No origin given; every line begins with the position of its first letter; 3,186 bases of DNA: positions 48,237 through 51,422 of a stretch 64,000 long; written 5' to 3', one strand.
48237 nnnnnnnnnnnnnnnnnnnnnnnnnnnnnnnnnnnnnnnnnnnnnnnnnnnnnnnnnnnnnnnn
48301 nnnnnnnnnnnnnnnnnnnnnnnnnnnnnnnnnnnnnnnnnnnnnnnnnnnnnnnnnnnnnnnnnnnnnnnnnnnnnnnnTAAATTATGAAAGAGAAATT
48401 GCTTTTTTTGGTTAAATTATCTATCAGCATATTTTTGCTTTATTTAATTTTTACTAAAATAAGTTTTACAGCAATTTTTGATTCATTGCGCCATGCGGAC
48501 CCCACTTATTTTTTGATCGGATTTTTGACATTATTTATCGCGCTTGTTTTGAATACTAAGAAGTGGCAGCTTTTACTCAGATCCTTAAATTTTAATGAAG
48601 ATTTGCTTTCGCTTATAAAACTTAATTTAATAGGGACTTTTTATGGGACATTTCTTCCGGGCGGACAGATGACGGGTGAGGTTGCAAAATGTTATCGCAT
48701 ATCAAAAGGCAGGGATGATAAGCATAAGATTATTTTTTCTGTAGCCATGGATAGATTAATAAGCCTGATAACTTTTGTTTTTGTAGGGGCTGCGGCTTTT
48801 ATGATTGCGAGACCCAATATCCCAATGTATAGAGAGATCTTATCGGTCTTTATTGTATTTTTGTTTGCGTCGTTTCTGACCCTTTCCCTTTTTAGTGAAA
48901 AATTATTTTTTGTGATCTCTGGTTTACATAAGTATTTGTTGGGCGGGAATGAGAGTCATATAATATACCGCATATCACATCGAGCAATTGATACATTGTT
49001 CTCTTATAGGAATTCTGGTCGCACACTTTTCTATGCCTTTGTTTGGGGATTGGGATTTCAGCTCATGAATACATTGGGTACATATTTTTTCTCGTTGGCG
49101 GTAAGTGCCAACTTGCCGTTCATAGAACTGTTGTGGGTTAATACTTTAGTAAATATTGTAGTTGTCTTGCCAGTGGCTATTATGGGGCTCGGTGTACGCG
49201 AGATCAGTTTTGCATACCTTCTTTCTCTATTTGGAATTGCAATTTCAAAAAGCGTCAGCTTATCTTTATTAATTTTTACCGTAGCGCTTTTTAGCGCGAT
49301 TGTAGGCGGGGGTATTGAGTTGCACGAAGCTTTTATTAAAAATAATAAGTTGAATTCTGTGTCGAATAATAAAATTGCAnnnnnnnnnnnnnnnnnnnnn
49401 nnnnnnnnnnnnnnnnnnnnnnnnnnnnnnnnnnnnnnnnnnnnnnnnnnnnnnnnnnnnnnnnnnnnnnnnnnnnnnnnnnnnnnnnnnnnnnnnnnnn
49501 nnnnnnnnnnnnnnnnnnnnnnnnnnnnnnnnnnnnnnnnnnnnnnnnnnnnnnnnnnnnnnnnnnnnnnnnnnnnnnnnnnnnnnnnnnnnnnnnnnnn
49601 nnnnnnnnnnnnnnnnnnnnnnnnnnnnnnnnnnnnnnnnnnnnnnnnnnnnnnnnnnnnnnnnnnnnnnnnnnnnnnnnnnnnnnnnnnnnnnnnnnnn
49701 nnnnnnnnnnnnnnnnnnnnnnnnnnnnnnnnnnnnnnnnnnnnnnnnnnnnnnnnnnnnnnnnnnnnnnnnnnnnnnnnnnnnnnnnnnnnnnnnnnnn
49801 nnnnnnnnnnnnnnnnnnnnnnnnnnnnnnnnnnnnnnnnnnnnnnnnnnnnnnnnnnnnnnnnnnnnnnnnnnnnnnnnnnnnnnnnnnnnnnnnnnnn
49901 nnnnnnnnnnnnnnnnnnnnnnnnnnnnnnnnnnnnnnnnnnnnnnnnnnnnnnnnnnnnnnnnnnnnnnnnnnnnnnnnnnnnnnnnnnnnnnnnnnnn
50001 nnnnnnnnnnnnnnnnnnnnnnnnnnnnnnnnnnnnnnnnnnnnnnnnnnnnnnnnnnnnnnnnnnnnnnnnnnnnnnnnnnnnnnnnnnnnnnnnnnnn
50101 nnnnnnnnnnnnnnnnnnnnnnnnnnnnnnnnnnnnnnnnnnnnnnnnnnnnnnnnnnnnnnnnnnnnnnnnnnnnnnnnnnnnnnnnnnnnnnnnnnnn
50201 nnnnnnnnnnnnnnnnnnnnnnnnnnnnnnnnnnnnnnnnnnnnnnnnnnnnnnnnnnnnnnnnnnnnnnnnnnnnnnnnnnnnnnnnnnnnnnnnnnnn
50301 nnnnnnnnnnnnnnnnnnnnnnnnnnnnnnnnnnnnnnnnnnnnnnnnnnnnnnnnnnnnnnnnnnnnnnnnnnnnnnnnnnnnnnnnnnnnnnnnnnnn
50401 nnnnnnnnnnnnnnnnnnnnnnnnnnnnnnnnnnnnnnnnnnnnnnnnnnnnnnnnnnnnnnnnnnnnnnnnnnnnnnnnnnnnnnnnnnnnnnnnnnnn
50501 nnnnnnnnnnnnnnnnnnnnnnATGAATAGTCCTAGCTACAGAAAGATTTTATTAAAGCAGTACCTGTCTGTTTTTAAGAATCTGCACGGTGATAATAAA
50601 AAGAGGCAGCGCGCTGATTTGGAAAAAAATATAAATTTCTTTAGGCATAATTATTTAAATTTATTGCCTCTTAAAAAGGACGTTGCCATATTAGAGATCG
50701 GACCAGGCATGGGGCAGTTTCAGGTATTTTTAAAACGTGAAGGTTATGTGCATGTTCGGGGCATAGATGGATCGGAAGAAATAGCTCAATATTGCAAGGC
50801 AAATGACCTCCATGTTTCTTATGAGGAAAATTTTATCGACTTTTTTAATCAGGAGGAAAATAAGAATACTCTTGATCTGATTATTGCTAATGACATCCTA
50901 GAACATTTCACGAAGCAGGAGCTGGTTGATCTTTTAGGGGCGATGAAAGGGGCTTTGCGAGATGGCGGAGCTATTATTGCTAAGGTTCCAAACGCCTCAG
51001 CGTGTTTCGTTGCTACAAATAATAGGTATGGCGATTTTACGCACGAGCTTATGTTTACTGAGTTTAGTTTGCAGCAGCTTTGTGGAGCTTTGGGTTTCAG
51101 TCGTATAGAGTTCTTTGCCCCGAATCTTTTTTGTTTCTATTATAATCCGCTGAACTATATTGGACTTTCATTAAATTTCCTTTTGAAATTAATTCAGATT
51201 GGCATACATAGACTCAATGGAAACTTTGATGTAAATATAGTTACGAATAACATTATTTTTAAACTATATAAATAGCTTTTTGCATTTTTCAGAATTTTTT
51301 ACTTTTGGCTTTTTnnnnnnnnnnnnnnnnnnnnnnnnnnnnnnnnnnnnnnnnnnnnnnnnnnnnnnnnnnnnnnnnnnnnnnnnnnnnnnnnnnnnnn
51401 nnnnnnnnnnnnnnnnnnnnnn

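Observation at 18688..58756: ~40-kb glycosylation island with an unusual enzyme inventory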

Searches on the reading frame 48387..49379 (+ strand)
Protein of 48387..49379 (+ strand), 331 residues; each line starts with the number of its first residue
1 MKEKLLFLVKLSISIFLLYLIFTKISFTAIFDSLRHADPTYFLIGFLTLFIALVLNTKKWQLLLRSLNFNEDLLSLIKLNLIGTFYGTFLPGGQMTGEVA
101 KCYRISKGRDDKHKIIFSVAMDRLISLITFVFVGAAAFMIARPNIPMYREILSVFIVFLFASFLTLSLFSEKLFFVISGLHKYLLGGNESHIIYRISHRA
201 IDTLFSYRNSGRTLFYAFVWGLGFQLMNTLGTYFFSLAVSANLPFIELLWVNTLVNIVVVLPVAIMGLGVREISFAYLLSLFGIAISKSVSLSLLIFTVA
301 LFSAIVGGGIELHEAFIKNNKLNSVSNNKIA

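Call 5: search_protein_families(library=pfam, proteins=[window:48387-49379:+], max_evalue=0.01)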
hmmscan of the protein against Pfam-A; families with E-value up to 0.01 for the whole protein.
window:48387-49379:+ (331 aa): 1 family
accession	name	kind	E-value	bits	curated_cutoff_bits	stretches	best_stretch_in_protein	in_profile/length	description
PF03706.18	LPG_synthase_TM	-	2.1e-37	129.6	33.4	1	8-307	2-302/302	Lysylphosphatidylglycerol synthase TM region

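Call 12: search_protein_families(library=ncbifam, proteins=[window:48387-49379:+], max_evalue=0.001)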
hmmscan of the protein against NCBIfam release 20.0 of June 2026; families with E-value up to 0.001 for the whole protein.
window:48387-49379:+ (331 aa): 2 families
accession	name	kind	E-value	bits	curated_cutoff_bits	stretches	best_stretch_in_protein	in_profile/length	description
TIGR00374.1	TIGR00374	subfamily_domain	1.9e-22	80.2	43.2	1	13-310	3-308/323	flippase-like domain-containing protein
TIGR03476.1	HpnL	subfamily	1.1e-10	41.4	195.65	1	5-295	3-298/318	putative membrane protein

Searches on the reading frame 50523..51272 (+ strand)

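Call 5: search_protein_families(library=pfam, proteins=[window:50523-51272:+], max_evalue=0.01)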
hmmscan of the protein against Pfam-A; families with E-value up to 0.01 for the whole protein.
window:50523-51272:+ (250 aa): 9 families
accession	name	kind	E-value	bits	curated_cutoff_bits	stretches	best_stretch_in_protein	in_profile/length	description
PF13489.12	Methyltransf_23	-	4.9e-12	46.3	27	1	38-193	7-160/164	Methyltransferase domain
PF13649.12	Methyltransf_25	-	9.9e-10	39.4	27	1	56-149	1-97/97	Methyltransferase domain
PF08242.18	Methyltransf_12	-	7.2e-08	33.5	30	1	57-150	1-97/98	Methyltransferase domain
PF08241.18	Methyltransf_11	-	1.3e-07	32.6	21.2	1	57-152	1-94/95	Methyltransferase domain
PF13847.12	Methyltransf_31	-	4.4e-06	26.9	27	1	51-157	2-113/145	Methyltransferase domain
PF02353.26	CMAS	-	4.8e-06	26.5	27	1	43-154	53-165/273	Mycolic acid cyclopropane synthetase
PF05891.18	Methyltransf_PK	-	0.0015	18.5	27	1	30-158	32-164/218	AdoMet dependent proline di-methyltransferase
PF01739.24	CheR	-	0.006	16.5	27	0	106-152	126-172/195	CheR methyltransferase, SAM binding domain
PF07021.18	MetW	-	0.0071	16.4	21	1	52-133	13-92/193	Methionine biosynthesis protein MetW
